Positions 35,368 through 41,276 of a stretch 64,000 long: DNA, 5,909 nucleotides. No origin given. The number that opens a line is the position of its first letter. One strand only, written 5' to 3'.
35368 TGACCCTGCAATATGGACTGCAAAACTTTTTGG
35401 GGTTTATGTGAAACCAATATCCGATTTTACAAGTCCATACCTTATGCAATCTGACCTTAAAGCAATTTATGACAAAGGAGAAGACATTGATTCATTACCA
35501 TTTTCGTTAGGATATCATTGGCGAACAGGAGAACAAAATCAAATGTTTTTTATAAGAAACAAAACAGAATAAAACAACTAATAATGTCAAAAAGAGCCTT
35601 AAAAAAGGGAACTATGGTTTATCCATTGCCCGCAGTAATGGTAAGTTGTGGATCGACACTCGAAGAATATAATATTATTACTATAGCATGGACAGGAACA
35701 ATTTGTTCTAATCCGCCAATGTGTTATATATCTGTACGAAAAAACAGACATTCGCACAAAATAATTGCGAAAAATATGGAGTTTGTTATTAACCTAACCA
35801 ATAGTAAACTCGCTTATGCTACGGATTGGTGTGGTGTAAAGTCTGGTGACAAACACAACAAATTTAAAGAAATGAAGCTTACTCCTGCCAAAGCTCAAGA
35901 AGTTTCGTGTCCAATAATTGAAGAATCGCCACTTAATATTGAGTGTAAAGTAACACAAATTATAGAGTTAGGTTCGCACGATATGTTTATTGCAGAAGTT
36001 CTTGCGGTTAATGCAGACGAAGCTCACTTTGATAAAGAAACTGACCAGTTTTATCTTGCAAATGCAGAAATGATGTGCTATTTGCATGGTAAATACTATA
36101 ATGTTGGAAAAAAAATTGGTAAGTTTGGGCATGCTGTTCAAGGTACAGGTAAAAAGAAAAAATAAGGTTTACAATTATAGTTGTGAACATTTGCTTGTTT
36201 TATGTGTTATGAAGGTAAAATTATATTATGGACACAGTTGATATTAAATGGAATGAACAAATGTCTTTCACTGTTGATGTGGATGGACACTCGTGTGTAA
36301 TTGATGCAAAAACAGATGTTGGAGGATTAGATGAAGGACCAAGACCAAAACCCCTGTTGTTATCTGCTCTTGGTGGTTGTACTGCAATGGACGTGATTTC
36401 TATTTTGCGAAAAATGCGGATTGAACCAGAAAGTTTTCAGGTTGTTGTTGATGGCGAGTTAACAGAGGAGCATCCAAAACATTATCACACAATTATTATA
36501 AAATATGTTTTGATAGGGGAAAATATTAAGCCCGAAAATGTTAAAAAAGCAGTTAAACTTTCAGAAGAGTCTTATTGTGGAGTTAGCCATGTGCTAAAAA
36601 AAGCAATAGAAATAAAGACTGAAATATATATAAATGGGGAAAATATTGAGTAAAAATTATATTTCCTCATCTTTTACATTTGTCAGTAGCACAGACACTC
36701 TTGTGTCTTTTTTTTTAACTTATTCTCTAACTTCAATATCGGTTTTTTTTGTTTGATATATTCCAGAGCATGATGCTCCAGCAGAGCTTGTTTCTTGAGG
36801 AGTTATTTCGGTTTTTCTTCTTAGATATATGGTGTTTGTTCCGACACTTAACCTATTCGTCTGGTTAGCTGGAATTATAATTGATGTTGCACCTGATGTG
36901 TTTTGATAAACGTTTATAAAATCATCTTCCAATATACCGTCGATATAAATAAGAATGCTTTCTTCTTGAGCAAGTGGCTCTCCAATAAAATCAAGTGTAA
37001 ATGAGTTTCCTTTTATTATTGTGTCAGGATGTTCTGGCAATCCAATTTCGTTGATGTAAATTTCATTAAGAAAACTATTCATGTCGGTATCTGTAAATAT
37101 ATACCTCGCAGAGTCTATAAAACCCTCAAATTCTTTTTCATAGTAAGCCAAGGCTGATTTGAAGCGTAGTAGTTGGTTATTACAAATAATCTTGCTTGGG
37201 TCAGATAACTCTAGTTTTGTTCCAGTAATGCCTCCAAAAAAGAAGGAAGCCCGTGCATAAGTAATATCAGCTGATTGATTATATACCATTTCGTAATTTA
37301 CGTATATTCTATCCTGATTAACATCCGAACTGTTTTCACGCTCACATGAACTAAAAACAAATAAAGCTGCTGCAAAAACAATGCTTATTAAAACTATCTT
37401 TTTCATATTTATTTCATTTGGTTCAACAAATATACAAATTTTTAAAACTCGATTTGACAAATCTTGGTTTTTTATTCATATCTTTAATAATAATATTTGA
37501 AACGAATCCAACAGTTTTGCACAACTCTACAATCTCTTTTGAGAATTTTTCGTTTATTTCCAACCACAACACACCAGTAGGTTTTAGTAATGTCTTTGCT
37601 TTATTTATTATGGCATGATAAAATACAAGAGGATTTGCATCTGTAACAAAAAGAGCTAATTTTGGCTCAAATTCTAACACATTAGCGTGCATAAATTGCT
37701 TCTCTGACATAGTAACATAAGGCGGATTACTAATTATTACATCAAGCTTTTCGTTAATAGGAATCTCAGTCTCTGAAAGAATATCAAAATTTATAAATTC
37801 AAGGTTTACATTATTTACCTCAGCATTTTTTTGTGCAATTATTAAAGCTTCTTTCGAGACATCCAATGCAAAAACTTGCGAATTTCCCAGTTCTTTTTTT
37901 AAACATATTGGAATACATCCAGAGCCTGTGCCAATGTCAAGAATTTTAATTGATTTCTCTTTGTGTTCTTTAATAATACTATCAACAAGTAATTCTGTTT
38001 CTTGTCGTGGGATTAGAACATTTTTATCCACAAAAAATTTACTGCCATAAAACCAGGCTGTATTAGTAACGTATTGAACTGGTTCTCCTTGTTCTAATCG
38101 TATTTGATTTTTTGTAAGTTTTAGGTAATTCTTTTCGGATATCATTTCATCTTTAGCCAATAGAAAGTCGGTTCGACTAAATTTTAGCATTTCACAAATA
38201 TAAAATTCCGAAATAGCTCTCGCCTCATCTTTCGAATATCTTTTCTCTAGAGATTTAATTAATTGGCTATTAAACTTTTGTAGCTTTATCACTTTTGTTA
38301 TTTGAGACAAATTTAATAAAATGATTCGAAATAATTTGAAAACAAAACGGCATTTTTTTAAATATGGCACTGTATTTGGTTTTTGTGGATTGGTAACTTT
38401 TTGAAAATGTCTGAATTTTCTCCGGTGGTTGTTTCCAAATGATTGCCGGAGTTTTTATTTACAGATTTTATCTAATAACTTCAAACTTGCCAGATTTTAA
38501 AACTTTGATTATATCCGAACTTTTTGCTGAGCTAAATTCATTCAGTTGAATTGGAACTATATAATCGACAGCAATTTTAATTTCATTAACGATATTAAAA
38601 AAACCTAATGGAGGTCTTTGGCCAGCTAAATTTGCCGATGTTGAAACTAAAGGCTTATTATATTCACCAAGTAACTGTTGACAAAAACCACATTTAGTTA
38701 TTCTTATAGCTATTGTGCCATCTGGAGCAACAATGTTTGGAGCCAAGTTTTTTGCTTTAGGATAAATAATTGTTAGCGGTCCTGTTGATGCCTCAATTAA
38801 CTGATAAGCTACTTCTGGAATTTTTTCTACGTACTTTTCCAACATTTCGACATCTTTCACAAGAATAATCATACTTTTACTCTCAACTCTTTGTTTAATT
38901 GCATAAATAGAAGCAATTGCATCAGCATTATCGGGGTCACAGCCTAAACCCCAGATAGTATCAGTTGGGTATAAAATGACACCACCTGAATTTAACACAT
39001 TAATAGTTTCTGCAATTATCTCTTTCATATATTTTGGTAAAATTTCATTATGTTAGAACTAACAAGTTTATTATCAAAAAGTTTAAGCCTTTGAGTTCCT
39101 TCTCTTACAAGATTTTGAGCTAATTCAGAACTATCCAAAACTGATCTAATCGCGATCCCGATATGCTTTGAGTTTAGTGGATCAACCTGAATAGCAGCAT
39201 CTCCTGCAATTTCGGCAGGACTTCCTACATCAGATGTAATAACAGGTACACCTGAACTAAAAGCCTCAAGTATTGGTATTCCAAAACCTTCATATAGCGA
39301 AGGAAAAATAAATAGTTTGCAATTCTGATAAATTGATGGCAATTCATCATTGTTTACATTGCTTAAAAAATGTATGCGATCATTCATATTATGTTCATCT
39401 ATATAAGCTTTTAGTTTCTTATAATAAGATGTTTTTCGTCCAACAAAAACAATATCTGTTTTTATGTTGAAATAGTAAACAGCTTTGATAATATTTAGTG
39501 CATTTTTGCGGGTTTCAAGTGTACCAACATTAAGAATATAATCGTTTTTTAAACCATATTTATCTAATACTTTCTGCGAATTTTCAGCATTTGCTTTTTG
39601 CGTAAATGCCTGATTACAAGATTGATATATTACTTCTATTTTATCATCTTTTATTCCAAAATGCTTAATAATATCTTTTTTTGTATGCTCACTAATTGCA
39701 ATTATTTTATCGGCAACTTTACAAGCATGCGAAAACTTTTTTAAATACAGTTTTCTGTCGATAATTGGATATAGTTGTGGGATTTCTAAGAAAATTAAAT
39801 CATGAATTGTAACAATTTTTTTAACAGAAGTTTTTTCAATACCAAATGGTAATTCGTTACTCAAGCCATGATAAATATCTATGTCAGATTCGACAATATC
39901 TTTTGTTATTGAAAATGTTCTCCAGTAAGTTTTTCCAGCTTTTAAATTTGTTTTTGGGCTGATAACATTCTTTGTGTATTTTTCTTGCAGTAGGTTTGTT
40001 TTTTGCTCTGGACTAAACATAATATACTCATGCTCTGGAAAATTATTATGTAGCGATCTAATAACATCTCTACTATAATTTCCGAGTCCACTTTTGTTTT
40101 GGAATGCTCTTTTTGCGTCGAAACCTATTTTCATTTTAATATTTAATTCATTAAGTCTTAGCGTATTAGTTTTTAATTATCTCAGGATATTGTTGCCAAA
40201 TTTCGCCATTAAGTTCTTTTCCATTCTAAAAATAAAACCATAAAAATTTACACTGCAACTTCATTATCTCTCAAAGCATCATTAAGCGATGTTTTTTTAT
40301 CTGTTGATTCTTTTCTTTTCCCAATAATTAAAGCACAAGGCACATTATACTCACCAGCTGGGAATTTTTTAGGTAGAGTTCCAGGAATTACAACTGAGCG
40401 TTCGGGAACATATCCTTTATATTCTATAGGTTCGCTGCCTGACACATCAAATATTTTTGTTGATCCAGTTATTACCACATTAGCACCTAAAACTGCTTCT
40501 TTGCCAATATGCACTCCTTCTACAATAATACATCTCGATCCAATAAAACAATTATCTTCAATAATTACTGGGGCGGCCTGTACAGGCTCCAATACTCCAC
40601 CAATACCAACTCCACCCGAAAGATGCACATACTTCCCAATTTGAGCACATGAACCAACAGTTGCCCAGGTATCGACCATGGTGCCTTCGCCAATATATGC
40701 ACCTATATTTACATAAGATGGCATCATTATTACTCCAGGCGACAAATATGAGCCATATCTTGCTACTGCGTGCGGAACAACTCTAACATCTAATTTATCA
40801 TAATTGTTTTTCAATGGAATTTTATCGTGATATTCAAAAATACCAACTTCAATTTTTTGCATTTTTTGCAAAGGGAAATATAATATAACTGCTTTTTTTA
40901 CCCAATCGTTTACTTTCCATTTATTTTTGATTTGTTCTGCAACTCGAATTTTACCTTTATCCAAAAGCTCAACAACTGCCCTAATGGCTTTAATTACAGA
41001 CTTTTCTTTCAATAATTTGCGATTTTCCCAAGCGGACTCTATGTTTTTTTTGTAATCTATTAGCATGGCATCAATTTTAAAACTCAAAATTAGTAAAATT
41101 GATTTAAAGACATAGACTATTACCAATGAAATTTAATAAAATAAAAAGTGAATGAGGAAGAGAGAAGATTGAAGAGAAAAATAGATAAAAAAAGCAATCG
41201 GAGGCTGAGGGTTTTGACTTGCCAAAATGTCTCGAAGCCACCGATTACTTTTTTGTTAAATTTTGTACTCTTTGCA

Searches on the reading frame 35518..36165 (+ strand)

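Call 61: search_protein_families(library=pfam, proteins=[window:35518-36165:+], max_evalue=0.0001)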
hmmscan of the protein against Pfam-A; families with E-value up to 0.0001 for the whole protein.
window:35518-36165:+ (215 aa): 1 family
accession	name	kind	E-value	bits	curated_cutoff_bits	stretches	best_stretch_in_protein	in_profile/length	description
PF01613.24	Flavin_Reduct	-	1.3e-28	100.5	27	1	35-195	4-151/153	Flavin reductase like domain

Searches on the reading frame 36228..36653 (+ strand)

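Call 61: search_protein_families(library=pfam, proteins=[window:36228-36653:+], max_evalue=0.0001)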
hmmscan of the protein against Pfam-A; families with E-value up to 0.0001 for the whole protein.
window:36228-36653:+ (141 aa): 1 family
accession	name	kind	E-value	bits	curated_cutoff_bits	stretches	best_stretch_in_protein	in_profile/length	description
PF02566.24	OsmC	-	3.6e-19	69.5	27.5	1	34-132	2-100/100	OsmC-like protein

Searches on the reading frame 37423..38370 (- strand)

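Call 61: search_protein_families(library=pfam, proteins=[window:37423-38370:-], max_evalue=0.0001)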
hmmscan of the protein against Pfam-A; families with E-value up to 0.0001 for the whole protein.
window:37423-38370:- (315 aa): 13 families
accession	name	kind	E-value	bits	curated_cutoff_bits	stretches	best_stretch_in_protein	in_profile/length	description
PF05175.20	MTS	-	1.3e-19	70.9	23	1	125-225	20-115/170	Methyltransferase small domain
PF13847.12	Methyltransf_31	-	1.7e-13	50.9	27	1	138-287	2-129/145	Methyltransferase domain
PF06325.19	PrmA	-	4e-12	46.7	22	1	135-215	157-233/296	Ribosomal protein L11 methyltransferase (PrmA)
PF13649.12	Methyltransf_25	-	1.4e-10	42.1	27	1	143-223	1-79/97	Methyltransferase domain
PF17827.6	PrmC_N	-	1.1e-08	36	23.4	1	39-102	8-70/71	PrmC N-terminal domain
PF08242.18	Methyltransf_12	-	4.1e-07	31.1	30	1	144-215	1-72/98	Methyltransferase domain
PF08241.18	Methyltransf_11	-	3.1e-06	28.2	21.2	1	144-215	1-67/95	Methyltransferase domain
PF02384.22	N6_Mtase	-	7e-06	26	20.4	1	121-259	31-174/311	N-6 DNA Methylase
PF07669.17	Eco57I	-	9.7e-06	26.2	25.3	1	180-277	51-139/171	Eco57I restriction-modification methylase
PF01555.25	N6_N4_Mtase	-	9.8e-06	26.1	26.7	0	210-311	2-96/221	DNA methylase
PF10294.15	Methyltransf_16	-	2.2e-05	24.7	21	0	133-199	40-106/174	Lysine methyltransferase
PF05971.18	Methyltransf_10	-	4.3e-05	23.5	23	1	130-220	91-189/299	RNA methyltransferase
PF01170.24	UPF0020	-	4.7e-05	23.6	22.3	0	163-219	76-132/197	RMKL-like, methyltransferase domain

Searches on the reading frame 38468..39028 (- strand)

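Call 61: search_protein_families(library=pfam, proteins=[window:38468-39028:-], max_evalue=0.0001)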
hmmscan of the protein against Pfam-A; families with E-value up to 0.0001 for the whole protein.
window:38468-39028:- (186 aa): 1 family
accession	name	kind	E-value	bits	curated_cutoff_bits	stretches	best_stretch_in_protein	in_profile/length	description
PF01300.24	Sua5_yciO_yrdC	-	1.7e-45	155.1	25.1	1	11-186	2-176/178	Telomere recombination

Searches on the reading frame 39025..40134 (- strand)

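Call 61: search_protein_families(library=pfam, proteins=[window:39025-40134:-], max_evalue=0.0001)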
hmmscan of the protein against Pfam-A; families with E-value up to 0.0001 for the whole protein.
window:39025-40134:- (369 aa): 4 families
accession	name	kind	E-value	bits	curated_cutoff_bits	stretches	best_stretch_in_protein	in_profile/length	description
PF00534.26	Glycos_transf_1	-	1.5e-34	119.4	26.4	1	196-348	14-171/172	Glycosyl transferases group 1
PF13692.12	Glyco_trans_1_4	-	4.8e-24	85.7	27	1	199-334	3-141/142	Glycosyl transferases group 1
PF13439.12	Glyco_transf_4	-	7.6e-15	55.8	28.5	1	16-170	3-163/170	Glycosyltransferase Family 4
PF20706.3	GT4-conflict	-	1.7e-05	24.4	26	1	261-302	271-312/385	Family 4 Glycosyltransferase in conflict systems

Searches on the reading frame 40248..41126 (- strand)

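Call 62: search_protein_families(library=pfam, proteins=[window:40248-41126:-], max_evalue=0.0001)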
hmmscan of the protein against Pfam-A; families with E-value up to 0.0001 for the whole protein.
window:40248-41126:- (292 aa): 4 families
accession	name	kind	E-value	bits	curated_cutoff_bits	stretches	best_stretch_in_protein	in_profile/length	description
PF14805.11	THDPS_N_2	-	3.1e-23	82.2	25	1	26-86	3-67/67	Tetrahydrodipicolinate N-succinyltransferase N-terminal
PF00132.30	Hexapep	-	2.8e-15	55.7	27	2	187-221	2-36/36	Bacterial transferase hexapeptide (six repeats)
PF14602.12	Hexapep_2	-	1.1e-13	51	27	1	186-220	1-33/34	Hexapeptide repeat of succinyl-transferase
PF21711.3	DCTN5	-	2.2e-05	24.6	40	0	187-229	91-132/182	Dynactin subunit 5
